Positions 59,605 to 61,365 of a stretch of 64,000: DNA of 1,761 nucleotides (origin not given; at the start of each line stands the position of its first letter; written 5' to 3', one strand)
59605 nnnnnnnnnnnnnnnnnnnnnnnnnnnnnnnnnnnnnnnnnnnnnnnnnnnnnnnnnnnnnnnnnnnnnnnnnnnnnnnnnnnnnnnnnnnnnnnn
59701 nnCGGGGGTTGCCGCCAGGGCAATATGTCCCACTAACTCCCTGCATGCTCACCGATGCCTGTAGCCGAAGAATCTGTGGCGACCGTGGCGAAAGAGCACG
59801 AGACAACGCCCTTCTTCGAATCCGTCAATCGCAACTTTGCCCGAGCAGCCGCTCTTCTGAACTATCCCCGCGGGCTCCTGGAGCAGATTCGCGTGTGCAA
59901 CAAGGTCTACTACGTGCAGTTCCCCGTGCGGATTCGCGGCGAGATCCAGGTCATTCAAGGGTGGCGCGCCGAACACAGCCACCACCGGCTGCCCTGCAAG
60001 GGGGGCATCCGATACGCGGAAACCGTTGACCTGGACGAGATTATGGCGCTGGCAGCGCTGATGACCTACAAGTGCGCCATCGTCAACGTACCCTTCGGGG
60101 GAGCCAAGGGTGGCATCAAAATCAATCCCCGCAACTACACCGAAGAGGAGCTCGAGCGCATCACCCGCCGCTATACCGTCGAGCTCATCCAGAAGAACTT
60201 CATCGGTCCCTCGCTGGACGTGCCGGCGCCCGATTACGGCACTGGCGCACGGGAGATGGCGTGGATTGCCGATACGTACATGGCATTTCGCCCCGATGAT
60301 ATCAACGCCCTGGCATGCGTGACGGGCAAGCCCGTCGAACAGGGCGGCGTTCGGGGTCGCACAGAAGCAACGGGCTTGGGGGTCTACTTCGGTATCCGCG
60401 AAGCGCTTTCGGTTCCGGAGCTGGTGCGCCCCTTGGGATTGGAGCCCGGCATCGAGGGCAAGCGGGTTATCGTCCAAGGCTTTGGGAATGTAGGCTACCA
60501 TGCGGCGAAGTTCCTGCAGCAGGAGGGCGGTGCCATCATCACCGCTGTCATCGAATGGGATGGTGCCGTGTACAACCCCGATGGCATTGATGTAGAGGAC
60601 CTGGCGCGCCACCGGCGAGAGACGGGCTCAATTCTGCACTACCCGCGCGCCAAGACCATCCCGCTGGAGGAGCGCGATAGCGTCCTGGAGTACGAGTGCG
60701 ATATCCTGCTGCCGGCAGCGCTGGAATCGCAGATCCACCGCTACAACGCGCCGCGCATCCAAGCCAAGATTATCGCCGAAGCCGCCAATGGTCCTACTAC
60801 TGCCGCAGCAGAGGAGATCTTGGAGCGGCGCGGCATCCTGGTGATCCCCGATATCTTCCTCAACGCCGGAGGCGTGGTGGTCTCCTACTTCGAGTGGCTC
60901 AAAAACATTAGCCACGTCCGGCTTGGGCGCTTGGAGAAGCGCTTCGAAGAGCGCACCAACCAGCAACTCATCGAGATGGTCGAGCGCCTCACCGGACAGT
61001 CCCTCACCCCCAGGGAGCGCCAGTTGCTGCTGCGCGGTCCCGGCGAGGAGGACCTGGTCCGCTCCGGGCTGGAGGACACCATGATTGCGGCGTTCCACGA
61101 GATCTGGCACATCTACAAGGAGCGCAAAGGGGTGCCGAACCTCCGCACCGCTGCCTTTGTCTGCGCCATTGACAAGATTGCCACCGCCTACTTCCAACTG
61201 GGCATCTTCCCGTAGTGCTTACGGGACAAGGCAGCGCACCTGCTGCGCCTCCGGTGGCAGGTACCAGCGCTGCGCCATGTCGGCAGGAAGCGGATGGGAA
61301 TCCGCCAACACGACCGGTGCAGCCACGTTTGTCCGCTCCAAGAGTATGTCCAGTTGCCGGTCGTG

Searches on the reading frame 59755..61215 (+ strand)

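Call 82: search_protein_families(library=ncbifam, proteins=[window:59755-61215:+], max_evalue=1e-10)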
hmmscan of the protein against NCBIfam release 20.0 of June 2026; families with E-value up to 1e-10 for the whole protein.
window:59755-61215:+ (486 aa): 6 families
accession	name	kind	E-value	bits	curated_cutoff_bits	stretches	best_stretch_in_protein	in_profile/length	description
NF040817.1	GdhA_Arch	equivalog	6.4e-113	378.1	750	1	20-387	6-361/419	glutamate dehydrogenase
NF041398.1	GluDhGdhB_Halo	equivalog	2.5e-105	352.8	620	1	22-404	5-372/410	glutamate dehydrogenase GdhB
NF006929.0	PRK09414.1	equivalog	5.8e-59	200.2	536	1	42-389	51-389/445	NADP-specific glutamate dehydrogenase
NF010634.0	PRK14031.1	equivalog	1.7e-44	152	822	1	41-390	46-389/444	NADP-specific glutamate dehydrogenase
NF010633.0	PRK14030.1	subfamily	1e-43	150.1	743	1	42-389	47-389/445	glutamate dehydrogenase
NF035922.1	Trp_DH_ScyB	equivalog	2.5e-21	76.1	600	0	89-263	50-196/346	tryptophan dehydrogenase ScyB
